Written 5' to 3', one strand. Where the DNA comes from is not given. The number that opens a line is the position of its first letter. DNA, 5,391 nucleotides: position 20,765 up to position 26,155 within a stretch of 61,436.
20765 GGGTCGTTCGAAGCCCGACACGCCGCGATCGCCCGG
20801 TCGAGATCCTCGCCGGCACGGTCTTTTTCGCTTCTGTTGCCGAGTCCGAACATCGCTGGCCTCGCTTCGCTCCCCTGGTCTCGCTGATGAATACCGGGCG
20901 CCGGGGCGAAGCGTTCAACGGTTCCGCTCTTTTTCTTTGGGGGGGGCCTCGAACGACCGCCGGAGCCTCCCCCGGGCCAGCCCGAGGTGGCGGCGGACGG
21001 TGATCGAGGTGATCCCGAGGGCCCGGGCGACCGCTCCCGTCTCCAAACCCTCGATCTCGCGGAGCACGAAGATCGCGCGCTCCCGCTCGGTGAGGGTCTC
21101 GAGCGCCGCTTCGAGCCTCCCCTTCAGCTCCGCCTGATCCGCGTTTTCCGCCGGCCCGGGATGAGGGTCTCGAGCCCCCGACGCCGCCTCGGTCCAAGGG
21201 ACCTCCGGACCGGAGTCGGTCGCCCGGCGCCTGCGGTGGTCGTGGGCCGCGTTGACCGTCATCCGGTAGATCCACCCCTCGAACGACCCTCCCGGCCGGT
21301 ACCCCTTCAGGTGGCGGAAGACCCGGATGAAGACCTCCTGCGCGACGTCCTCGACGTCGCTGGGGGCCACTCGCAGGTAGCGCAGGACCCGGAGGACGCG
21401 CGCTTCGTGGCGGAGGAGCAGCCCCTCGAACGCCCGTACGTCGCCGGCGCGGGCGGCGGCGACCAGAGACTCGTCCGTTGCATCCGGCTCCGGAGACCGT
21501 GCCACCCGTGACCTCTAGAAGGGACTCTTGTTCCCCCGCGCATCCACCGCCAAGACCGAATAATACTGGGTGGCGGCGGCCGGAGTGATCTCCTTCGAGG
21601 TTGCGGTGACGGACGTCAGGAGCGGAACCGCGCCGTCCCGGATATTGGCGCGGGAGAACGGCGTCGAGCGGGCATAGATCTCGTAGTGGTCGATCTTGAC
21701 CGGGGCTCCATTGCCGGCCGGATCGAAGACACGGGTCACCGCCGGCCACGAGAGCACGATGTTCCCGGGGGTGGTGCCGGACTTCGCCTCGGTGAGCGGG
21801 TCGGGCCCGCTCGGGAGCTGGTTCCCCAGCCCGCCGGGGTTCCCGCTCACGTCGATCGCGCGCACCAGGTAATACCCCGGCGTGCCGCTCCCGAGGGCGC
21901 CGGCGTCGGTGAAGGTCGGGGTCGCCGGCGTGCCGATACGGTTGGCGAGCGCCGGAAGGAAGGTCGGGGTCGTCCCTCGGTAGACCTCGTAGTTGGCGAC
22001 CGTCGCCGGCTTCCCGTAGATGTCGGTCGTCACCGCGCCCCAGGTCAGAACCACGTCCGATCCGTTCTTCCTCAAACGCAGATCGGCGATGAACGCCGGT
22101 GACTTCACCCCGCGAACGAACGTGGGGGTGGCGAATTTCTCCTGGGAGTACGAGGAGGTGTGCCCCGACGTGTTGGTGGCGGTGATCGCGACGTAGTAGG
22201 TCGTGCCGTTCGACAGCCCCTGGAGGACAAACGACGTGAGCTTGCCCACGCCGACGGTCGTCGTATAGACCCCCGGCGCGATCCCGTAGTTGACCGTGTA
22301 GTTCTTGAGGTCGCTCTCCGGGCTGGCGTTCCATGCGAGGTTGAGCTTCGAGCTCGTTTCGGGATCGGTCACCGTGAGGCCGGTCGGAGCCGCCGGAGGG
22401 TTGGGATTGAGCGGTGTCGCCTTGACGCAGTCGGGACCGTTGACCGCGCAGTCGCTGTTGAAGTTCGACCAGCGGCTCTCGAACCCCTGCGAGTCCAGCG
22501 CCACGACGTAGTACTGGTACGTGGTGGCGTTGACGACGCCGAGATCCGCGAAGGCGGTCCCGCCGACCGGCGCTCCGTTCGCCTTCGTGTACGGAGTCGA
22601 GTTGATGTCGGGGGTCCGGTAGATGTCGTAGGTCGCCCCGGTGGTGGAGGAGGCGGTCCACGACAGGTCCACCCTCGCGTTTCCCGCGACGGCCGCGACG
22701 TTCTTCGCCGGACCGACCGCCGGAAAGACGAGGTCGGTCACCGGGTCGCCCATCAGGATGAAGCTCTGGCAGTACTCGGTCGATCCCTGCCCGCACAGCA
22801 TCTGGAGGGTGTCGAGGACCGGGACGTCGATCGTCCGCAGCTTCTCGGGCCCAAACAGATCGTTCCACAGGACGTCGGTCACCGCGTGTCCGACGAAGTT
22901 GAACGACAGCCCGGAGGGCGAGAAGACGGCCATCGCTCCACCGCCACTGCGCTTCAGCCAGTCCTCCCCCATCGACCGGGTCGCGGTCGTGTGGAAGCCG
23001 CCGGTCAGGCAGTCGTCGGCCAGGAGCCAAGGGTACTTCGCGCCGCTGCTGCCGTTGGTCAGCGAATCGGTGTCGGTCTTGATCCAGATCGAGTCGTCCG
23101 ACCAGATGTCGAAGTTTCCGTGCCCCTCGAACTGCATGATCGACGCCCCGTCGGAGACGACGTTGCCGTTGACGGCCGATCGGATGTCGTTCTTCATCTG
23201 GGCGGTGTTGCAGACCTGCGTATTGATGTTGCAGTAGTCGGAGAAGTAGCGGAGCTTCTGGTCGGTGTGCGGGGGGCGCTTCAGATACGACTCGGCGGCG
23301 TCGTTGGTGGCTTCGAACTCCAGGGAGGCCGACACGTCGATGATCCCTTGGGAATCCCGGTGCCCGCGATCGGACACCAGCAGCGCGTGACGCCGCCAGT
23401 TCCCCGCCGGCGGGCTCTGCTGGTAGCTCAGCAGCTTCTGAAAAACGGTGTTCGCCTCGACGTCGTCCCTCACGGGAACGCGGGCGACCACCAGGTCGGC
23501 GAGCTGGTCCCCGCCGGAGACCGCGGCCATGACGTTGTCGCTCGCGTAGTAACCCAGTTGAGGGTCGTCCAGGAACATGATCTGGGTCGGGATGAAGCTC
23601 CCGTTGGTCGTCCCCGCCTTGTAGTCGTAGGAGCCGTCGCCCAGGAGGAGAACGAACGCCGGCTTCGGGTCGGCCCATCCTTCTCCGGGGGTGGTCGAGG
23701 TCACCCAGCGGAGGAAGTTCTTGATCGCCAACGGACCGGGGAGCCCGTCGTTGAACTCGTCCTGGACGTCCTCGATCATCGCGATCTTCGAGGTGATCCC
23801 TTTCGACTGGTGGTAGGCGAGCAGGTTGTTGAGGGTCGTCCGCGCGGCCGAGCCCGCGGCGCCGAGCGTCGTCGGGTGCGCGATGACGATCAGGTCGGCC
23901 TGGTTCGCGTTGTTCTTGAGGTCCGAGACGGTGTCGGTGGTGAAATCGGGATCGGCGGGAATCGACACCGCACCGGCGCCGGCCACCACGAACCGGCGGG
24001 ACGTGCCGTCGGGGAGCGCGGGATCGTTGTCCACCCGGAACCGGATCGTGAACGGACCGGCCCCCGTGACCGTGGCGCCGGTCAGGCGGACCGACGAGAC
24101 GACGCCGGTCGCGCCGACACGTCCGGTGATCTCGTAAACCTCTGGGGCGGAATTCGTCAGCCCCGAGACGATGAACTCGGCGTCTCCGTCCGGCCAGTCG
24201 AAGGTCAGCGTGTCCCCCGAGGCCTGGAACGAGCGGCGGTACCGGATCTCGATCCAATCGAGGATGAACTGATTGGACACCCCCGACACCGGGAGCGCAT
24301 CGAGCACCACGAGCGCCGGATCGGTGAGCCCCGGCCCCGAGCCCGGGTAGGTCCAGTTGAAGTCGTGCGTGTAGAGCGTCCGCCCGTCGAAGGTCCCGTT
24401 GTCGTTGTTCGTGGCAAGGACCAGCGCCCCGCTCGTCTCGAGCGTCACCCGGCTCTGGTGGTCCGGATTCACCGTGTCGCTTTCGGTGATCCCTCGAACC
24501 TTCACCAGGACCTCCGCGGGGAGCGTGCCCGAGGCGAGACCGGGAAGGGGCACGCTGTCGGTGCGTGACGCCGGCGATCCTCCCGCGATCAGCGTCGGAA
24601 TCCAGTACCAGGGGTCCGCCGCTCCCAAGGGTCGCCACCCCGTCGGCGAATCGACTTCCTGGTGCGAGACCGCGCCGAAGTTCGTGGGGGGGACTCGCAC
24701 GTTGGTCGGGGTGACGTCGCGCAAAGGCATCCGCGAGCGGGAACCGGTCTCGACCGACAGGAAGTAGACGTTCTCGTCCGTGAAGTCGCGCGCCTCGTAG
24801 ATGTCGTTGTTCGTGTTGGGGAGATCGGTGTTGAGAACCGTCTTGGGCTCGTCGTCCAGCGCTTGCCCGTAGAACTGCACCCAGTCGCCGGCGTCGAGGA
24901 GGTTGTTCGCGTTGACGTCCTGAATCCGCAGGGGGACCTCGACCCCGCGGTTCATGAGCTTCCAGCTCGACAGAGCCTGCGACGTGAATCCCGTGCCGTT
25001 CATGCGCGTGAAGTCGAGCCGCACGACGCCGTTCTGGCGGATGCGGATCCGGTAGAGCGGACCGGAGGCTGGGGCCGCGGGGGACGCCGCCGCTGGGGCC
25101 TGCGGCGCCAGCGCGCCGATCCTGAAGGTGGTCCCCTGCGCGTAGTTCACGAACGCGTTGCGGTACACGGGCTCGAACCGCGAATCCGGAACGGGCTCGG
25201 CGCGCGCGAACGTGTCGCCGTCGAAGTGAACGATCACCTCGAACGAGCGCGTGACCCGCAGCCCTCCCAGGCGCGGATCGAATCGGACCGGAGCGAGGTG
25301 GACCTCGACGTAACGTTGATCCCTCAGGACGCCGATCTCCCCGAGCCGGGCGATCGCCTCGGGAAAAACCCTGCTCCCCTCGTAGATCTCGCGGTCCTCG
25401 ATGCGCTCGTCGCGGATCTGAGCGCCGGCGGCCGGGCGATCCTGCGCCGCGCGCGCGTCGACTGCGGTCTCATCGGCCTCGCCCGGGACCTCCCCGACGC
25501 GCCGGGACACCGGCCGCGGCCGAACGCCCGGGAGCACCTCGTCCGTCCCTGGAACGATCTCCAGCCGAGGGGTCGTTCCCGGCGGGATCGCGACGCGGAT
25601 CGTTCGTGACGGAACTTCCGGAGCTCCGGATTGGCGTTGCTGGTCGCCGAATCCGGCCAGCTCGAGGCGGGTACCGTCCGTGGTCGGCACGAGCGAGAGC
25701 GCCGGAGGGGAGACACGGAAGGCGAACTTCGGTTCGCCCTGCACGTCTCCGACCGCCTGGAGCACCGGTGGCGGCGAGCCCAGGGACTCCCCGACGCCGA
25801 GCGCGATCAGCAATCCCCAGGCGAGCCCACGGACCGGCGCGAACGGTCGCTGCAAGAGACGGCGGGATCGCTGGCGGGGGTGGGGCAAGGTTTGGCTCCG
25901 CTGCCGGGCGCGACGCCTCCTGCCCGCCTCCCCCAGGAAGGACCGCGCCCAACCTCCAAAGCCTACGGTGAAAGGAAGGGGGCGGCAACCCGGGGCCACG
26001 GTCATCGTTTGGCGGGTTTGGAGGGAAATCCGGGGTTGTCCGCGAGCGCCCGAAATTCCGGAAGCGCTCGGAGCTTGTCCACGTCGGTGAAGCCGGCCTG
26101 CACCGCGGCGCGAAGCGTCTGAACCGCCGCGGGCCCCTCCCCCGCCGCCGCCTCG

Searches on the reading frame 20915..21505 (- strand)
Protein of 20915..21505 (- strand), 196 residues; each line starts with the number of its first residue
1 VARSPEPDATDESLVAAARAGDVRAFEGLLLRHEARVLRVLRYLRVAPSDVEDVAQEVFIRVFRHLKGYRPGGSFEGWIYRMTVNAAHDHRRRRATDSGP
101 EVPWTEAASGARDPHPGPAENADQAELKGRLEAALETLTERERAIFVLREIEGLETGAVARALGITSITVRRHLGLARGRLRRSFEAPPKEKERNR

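Call 24: search_protein_families(library=pfam, proteins=[window:20915-21505:-], max_evalue=0.001)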
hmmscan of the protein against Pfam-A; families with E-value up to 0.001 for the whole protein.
window:20915-21505:- (196 aa): 6 families
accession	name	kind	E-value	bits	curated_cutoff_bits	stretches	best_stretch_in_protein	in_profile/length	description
PF04542.20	Sigma70_r2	-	5.9e-16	58.5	24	1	31-95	3-69/71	Sigma-70 region 2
PF08281.18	Sigma70_r4_2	-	8.8e-13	48.1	25.7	1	130-181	3-54/54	Sigma-70, region 4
PF04545.22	Sigma70_r4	-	1.9e-08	34.1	24.1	1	134-182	1-49/50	Sigma-70, region 4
PF07638.17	Sigma70_ECF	-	0.00014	22.2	21.1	1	121-184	116-182/185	ECF sigma factor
PF13384.12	HTH_23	-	0.00017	21.7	24.6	1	138-173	2-37/50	Homeodomain-like domain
PF00196.25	GerE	-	0.00052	20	23.5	1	137-175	2-39/57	Bacterial regulatory proteins, luxR family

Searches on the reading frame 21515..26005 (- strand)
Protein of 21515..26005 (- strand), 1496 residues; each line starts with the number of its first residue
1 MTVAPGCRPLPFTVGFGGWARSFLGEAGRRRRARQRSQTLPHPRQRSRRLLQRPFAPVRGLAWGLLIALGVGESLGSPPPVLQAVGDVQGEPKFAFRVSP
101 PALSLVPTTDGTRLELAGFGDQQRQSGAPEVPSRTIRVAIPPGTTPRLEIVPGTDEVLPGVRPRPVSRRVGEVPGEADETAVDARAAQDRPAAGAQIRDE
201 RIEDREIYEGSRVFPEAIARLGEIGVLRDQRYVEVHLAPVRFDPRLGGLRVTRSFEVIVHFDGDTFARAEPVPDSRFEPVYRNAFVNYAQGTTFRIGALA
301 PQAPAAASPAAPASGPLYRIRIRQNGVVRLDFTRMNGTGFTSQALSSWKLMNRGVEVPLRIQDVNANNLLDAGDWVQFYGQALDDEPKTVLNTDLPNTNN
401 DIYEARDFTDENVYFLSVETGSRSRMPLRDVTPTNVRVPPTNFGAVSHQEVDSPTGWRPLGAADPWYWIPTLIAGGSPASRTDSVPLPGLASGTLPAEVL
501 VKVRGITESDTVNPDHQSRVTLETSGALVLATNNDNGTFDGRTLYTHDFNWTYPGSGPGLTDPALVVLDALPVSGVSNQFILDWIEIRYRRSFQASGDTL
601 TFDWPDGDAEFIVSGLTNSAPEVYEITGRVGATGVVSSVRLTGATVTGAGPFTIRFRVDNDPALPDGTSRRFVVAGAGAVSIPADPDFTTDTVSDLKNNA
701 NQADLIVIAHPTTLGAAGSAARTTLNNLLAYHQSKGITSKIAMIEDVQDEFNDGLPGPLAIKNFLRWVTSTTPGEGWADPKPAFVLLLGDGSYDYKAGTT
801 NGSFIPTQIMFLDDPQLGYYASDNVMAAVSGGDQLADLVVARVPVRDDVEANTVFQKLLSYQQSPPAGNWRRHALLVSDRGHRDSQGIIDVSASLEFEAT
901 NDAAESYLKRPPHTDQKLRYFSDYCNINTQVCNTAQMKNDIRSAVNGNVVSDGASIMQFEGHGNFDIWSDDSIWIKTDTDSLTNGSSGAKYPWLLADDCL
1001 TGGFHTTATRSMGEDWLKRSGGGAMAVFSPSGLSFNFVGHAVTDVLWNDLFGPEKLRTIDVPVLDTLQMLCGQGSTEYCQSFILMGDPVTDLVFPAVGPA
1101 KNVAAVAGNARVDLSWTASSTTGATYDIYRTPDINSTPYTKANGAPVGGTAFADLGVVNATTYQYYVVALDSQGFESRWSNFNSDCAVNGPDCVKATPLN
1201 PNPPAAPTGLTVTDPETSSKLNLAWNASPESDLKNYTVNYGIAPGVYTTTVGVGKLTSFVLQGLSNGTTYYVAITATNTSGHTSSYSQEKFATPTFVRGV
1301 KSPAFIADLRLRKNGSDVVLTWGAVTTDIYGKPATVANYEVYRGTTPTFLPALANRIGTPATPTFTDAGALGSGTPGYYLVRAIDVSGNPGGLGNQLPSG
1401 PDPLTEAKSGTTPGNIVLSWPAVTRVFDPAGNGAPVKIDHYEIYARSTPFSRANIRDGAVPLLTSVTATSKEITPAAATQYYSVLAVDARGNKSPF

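Call 24: search_protein_families(library=pfam, proteins=[window:21515-26005:-], max_evalue=0.001)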
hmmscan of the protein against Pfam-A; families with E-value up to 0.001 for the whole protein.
window:21515-26005:- (1496 aa): 3 families
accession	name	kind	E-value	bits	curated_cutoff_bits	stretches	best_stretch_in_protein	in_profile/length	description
PF01364.23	Peptidase_C25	-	6.7e-59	200.4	23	1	706-1091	2-373/374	Peptidase family C25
PF00041.27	fn3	-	1.2e-09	38.7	25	1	1206-1287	2-78/84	Fibronectin type III domain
PF08126.16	Propeptide_C25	-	3.5e-08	33.2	22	1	126-289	57-198/205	Propeptide_C25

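Call 67: search_protein_families(library=ncbifam, proteins=[window:21515-26005:-], max_evalue=0.00001)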
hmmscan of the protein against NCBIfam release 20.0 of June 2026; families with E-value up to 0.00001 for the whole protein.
window:21515-26005:- (1496 aa): 3 families
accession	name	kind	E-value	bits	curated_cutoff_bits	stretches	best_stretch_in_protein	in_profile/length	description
NF033707.1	T9SS_sortase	equivalog_domain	2.9e-50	170.9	420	1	313-1096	3-736/1095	type IX secretion system sortase PorU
NF052324.1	PorU_rel_Nterm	equivalog_domain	3.7e-43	147.8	450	1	318-1093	33-766/879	putative type IX secretion system sortase PorU2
NF045522.1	MXAN_2561_fam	equivalog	3.4e-06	26.8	150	0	1202-1299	167-263/304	MXAN_2561 family MXYO-CTERM-anchored protein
